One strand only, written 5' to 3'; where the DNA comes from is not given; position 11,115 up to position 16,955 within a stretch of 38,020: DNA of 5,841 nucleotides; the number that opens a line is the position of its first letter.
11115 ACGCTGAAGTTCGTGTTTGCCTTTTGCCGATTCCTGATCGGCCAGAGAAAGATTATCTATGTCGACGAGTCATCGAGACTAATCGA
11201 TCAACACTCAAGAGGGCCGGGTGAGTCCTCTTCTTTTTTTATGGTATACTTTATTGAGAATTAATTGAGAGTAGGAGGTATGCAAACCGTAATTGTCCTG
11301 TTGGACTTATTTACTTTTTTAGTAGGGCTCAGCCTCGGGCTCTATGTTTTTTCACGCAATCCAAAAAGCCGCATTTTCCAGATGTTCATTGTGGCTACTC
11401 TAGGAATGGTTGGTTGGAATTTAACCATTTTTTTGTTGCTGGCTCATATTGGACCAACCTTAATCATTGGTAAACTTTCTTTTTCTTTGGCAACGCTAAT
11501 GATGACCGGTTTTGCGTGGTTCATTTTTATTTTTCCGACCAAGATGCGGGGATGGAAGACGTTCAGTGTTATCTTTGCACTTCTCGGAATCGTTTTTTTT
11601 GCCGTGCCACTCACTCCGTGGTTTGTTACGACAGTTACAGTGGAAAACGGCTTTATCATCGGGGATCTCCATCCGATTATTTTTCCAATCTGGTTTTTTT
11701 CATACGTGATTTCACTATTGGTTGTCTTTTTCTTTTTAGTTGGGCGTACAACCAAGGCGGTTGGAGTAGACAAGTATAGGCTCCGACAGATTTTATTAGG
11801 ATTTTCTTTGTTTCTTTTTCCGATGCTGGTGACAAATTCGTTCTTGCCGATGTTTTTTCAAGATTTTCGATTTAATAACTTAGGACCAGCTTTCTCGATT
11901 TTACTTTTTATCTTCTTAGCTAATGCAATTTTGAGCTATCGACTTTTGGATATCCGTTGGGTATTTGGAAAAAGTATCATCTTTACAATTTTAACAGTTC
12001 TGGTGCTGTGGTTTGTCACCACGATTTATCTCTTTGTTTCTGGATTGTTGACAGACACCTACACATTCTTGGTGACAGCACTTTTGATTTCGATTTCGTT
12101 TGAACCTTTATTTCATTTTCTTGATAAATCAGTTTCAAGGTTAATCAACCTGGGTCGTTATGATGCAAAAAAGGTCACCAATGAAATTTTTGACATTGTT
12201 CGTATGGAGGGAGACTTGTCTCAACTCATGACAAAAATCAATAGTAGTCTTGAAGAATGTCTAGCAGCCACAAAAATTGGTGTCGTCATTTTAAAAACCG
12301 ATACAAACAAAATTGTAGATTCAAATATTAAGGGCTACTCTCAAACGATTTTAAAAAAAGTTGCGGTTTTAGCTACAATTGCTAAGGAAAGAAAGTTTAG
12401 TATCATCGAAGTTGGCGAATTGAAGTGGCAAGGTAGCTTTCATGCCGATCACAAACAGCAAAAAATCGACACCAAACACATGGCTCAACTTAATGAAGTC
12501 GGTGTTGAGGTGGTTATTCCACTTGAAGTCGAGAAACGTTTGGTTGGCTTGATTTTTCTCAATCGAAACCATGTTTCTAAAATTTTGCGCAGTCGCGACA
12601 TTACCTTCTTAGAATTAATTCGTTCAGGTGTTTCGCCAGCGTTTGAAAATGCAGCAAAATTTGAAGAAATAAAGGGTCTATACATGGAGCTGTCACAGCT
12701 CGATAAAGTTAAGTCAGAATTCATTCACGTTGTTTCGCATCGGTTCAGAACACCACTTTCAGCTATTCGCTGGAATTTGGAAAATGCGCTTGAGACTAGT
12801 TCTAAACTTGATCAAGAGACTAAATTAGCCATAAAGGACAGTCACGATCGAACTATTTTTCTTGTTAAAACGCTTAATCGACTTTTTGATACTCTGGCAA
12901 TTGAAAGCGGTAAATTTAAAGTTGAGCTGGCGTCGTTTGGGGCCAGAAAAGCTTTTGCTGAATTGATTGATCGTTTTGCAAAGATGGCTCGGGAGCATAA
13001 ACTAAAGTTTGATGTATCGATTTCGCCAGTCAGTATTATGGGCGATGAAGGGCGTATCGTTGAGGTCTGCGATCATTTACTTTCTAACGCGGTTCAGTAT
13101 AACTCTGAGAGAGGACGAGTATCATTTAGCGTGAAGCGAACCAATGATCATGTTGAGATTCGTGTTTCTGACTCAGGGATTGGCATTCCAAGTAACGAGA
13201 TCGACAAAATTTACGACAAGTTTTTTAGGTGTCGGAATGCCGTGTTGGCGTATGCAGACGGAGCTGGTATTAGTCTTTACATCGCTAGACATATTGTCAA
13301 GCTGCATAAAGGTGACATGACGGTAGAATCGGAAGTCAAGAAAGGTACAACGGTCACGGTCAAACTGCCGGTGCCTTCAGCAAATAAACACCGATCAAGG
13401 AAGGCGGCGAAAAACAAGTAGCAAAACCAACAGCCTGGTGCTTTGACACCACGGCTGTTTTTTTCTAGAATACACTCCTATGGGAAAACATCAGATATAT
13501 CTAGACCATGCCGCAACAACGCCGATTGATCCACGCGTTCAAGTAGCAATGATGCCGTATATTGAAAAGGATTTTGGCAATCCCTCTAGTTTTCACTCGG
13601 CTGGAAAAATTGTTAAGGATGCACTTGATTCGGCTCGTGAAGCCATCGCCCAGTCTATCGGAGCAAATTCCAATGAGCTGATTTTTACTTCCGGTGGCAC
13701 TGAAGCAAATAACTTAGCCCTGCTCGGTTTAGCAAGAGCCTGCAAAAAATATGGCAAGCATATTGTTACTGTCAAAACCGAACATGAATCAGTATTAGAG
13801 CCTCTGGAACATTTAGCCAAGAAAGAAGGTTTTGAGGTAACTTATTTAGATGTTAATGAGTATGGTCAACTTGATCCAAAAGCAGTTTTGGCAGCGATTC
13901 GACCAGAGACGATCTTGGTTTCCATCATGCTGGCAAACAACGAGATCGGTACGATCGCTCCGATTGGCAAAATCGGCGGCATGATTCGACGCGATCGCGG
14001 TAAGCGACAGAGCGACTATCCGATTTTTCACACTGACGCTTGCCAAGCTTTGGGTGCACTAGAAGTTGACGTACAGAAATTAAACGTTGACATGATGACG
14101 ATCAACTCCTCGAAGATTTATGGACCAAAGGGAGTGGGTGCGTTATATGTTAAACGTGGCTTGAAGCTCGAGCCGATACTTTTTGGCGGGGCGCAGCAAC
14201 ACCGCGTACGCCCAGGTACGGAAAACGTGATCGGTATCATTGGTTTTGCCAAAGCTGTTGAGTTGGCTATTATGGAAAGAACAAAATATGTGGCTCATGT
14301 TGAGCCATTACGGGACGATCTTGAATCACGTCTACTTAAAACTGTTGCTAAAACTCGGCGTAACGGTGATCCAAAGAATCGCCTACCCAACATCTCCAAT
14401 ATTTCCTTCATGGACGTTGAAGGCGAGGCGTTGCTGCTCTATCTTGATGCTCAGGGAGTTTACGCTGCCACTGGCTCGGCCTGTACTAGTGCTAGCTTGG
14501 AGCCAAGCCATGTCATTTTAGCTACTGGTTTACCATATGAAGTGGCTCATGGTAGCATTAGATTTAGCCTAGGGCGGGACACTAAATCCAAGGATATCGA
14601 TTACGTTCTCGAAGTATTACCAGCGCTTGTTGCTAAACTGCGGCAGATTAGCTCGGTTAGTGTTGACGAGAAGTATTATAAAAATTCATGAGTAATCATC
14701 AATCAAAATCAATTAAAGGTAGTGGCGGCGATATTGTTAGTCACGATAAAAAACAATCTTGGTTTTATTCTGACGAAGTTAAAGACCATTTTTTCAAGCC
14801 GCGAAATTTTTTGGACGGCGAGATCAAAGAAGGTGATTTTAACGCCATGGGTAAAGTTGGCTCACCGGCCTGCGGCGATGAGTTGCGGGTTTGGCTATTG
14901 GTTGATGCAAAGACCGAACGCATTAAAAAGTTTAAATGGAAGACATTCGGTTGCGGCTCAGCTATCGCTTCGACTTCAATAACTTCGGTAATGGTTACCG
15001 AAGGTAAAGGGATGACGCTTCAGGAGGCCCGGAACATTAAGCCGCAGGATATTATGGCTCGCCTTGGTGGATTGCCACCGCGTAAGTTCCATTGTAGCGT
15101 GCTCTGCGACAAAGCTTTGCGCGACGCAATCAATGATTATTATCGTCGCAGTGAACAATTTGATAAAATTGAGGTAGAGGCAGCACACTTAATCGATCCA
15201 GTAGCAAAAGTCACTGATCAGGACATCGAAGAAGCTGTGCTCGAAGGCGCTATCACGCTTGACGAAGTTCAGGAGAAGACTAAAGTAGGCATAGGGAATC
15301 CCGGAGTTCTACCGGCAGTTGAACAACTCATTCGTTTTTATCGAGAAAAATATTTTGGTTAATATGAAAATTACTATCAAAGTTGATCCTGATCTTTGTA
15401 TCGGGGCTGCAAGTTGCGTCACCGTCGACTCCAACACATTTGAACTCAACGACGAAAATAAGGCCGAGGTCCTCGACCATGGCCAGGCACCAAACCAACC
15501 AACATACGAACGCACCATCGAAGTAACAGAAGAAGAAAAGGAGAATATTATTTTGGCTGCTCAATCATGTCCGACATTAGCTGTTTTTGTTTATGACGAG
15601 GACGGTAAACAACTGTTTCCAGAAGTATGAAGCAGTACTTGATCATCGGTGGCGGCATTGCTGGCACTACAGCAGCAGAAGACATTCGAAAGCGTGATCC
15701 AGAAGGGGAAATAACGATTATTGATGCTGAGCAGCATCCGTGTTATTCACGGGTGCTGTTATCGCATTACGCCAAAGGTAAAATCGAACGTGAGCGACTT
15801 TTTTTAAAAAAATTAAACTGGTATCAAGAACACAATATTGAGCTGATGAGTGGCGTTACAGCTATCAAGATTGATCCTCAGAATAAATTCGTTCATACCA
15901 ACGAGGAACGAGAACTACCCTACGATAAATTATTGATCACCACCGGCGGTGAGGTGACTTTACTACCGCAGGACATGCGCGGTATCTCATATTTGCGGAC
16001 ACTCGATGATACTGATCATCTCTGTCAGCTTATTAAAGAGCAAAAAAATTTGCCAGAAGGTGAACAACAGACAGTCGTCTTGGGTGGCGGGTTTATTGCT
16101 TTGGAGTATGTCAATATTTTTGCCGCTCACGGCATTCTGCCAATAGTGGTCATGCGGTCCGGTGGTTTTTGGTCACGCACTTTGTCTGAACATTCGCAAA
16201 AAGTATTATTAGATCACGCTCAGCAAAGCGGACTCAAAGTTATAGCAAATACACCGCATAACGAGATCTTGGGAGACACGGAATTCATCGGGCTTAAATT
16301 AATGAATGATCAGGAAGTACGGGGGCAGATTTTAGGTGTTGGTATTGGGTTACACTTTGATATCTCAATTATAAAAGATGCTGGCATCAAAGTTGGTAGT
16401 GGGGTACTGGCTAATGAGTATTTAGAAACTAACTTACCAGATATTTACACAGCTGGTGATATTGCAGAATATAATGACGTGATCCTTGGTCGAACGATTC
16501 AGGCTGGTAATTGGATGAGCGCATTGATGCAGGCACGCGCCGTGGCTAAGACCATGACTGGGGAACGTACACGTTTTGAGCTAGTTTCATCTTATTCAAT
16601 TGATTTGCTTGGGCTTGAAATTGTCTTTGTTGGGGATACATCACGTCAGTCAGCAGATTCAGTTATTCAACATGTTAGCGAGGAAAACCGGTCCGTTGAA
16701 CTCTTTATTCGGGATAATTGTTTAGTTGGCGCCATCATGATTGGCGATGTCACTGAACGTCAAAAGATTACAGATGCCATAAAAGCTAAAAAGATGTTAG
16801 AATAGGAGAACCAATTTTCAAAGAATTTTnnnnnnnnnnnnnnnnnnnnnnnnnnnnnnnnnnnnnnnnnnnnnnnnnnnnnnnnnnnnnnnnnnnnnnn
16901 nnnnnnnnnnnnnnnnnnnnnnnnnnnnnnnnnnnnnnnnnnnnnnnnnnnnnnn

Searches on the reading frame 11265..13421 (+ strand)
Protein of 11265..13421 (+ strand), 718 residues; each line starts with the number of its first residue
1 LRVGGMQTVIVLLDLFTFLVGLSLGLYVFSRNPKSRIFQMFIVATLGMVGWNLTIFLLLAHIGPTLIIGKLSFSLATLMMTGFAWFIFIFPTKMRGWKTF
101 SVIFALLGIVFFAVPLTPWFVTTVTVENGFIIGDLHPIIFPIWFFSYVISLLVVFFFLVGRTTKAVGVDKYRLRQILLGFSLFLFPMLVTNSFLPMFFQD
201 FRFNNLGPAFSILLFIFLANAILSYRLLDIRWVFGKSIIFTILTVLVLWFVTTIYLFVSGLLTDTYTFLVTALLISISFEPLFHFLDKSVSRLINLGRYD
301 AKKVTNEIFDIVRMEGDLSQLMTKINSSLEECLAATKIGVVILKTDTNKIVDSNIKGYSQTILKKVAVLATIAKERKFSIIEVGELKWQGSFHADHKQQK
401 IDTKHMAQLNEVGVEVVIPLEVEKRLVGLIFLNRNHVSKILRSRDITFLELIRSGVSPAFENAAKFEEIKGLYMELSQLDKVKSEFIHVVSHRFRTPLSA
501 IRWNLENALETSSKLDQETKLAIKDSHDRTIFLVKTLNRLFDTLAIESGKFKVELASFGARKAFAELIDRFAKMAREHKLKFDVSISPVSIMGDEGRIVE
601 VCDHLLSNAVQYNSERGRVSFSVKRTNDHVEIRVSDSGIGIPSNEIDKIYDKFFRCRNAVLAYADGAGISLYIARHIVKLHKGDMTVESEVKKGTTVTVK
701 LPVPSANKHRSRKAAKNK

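Call 5: search_protein_families(library=pfam, proteins=[window:11265-13421:+], max_evalue=0.001)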
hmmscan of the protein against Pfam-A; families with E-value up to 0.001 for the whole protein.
window:11265-13421:+ (718 aa): 2 families
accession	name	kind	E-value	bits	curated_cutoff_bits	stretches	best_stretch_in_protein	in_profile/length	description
PF02518.31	HATPase_c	-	1.8e-25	90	26.4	1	593-704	1-110/111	Histidine kinase-, DNA gyrase B-, and HSP90-like ATPase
PF00512.31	HisKA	-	2e-07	31.4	26.9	1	483-541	2-58/66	His Kinase A (phospho-acceptor) domain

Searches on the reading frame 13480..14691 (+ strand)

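Call 6: search_protein_families(library=pfam, proteins=[window:13480-14691:+], max_evalue=0.001)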
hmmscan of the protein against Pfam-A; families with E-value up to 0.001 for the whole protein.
window:13480-14691:+ (403 aa): 2 families
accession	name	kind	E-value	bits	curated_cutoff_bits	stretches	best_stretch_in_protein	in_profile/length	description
PF00266.25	Aminotran_5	-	4.2e-79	266.6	21.5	1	6-376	1-371/371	Aminotransferase class-V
PF01212.27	Beta_elim_lyase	-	0.00061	19.6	27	1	65-167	48-153/288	Beta-eliminating lyase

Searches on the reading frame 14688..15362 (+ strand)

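Call 7: search_protein_families(library=pfam, proteins=[window:14688-15362:+], max_evalue=0.001)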
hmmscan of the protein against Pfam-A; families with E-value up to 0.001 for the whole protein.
window:14688-15362:+ (224 aa): 2 families
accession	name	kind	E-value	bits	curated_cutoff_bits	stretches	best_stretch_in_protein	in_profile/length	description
PF01592.21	NifU_N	-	2.9e-36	124.8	22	1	27-155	2-124/127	NifU-like N terminal domain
PF04324.20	Fer2_BFD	-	5.5e-05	23.9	26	1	174-203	7-36/50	BFD-like [2Fe-2S] binding domain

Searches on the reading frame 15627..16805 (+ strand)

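Call 7: search_protein_families(library=pfam, proteins=[window:15627-16805:+], max_evalue=0.001)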
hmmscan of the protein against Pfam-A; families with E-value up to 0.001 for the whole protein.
window:15627-16805:+ (392 aa): 8 families
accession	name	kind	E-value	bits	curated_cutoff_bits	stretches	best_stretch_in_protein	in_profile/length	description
PF07992.20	Pyr_redox_2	-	2.5e-43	149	26.1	1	3-290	2-278/291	Pyridine nucleotide-disulphide oxidoreductase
PF00070.33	Pyr_redox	-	1.4e-10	42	22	1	149-219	2-71/82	Pyridine nucleotide-disulphide oxidoreductase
PF18267.7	Rubredoxin_C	-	6.9e-10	39.2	25.9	1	328-388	8-69/70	Rubredoxin NAD+ reductase C-terminal domain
PF13450.12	NAD_binding_8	-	0.00012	22.8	21.9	1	6-39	1-35/68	NAD(P)-binding Rossmann-like domain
PF01266.30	DAO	-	0.00024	21.2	27.9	0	4-38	2-34/353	FAD dependent oxidoreductase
PF03486.20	HI0933_like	-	0.00034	20.6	50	0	3-37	2-34/244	HI0933-like protein Rossmann domain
PF13738.12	Pyr_redox_3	-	0.00037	20.3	30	0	132-277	149-305/305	Pyridine nucleotide-disulphide oxidoreductase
PF13454.12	NAD_binding_9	-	0.00048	20.6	21.8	0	6-37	2-34/155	FAD-NAD(P)-binding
